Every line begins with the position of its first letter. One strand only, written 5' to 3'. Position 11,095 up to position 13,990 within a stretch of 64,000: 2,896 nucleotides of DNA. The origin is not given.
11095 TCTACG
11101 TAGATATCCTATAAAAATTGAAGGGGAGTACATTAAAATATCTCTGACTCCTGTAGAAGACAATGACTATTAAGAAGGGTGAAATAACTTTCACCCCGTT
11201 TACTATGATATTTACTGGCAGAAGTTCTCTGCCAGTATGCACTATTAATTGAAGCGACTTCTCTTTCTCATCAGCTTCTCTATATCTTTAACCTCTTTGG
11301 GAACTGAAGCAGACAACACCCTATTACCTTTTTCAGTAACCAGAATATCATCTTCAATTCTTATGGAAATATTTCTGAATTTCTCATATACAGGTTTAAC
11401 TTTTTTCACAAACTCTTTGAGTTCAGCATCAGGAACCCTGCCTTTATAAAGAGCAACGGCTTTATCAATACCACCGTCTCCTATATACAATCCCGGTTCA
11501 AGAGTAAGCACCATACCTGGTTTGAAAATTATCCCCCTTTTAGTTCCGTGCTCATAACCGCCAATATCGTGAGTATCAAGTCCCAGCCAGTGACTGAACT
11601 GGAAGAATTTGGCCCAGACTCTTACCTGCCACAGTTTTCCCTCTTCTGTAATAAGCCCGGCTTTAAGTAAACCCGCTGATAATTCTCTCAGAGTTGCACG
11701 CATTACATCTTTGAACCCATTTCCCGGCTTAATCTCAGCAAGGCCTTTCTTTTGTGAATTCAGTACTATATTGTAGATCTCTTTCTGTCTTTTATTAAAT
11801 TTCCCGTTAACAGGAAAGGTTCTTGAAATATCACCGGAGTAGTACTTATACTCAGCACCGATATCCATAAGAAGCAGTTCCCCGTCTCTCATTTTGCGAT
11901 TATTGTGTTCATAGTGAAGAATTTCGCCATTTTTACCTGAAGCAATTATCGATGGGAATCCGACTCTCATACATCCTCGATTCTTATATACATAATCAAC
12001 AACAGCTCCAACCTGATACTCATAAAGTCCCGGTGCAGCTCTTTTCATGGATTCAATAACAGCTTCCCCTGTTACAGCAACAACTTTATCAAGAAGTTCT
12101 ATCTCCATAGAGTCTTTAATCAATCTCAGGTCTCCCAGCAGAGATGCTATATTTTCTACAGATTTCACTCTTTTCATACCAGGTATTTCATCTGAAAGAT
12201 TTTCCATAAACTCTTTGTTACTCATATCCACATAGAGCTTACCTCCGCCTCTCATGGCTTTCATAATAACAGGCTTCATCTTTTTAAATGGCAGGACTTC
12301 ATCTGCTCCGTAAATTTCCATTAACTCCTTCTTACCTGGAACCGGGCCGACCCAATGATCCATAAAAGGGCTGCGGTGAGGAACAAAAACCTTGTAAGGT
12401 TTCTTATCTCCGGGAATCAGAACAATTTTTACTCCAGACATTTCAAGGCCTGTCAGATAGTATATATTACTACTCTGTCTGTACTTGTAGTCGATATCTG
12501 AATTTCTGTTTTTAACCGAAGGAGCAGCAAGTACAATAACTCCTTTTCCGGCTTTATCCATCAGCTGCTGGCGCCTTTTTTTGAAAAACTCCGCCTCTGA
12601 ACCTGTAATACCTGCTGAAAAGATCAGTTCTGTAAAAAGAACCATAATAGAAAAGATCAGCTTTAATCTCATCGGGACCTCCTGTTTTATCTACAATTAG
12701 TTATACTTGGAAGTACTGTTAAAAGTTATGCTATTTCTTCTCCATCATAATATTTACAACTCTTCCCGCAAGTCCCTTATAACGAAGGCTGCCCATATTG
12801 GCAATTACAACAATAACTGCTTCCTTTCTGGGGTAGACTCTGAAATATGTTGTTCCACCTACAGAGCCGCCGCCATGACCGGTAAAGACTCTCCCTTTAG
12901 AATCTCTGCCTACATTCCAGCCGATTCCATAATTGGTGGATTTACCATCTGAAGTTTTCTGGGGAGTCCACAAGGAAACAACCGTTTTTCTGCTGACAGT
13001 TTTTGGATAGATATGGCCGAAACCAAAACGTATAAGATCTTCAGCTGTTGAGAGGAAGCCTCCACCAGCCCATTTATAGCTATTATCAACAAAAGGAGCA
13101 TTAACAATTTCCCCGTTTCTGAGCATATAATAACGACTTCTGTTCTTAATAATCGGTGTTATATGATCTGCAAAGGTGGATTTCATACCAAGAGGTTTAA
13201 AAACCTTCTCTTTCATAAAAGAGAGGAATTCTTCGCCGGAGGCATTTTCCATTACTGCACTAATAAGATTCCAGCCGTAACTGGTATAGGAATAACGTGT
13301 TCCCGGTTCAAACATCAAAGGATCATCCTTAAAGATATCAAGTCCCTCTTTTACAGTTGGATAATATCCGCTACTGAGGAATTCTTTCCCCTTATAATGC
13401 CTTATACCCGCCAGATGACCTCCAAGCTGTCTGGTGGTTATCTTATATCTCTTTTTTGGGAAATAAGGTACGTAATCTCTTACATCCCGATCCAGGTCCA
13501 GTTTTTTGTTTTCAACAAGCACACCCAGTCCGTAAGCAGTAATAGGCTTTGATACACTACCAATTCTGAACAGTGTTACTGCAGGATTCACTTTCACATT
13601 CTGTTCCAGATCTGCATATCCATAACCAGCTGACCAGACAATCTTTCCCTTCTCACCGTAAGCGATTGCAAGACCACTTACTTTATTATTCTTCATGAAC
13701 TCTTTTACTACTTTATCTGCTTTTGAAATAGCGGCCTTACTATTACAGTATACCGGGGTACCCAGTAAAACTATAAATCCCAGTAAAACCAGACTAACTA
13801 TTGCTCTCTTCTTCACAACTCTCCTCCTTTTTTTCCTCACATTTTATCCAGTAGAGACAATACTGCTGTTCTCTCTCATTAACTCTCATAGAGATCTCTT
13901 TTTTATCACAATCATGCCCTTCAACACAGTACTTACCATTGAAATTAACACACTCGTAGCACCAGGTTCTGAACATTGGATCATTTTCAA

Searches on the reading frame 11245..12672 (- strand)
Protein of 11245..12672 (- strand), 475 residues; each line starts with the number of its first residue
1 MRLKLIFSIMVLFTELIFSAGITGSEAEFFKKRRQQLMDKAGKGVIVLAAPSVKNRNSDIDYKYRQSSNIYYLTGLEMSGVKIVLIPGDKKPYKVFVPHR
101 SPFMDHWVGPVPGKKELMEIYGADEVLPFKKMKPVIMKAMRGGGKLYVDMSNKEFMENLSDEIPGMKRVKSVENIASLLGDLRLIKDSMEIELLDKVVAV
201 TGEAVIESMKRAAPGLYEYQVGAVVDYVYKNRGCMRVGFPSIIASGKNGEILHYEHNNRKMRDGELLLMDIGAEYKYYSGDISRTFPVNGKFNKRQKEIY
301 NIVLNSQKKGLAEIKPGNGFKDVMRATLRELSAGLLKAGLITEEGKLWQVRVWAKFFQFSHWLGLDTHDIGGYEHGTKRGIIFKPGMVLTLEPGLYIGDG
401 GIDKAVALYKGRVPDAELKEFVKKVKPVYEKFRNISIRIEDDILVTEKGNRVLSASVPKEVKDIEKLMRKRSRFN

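Call 58: search_protein_families(library=ncbifam, proteins=[window:11245-12672:-])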
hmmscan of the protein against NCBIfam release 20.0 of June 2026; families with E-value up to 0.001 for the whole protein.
window:11245-12672:- (475 aa): 11 families
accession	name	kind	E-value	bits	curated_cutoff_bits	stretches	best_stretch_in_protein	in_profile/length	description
NF008131.0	PRK10879.1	equivalog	2.4e-87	293.5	465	1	29-471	5-435/438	Xaa-Pro aminopeptidase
NF040821.1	dipep_PepQ_Arch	equivalog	3e-35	121.9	630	1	125-399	66-318/346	Xaa-Pro dipeptidase PepQ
NF007310.0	PRK09795.1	equivalog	1.9e-24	86.1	393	1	180-401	122-331/361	aminopeptidase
NF010133.0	PRK13607.1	equivalog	8e-24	84.3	339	1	47-453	33-436/443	Xaa-Pro dipeptidase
TIGR00500.1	met_pdase_I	equivalog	1.2e-14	54.4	171.35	1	185-326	3-148/247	type I methionyl aminopeptidase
NF011174.0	PRK14576.1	subfamily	4.5e-09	35.7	487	1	159-396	155-371/405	putative endopeptidase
NF011720.0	PRK15173.1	subfamily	7.4e-09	35.1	420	1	169-330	100-258/343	peptidase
NF011173.0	PRK14575.1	equivalog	1.2e-08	34.4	850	1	169-330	163-321/406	putative peptidase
NF038259.1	ectoine_DoeA_2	exception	1.5e-08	33.8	575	1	180-345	148-312/386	ectoine hydrolase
NF008970.0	PRK12318.1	equivalog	4.9e-07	29.3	267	1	238-399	103-248/291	methionyl aminopeptidase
TIGR02993.1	ectoine_eutD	equivalog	2.8e-05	23.4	613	1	173-329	146-305/391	ectoine hydrolase DoeA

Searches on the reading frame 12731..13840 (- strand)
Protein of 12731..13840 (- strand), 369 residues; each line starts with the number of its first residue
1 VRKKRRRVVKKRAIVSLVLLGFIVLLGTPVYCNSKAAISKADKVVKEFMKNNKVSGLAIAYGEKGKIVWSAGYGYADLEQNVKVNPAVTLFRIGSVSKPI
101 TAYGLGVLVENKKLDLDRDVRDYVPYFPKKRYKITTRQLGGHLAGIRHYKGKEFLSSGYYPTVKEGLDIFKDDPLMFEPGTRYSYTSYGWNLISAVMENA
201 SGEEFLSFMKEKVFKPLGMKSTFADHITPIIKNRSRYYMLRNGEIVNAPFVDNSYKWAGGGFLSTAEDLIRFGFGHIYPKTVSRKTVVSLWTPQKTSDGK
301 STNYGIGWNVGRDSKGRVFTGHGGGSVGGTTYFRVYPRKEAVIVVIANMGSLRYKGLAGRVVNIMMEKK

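Call 32: search_protein_families(library=pfam, proteins=[window:12731-13840:-])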
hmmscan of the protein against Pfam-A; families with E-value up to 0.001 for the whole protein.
window:12731-13840:- (369 aa): 1 family
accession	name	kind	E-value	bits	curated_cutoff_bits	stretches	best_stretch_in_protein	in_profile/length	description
PF00144.29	Beta-lactamase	-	3.7e-62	210.9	27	1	42-348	2-309/329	Beta-lactamase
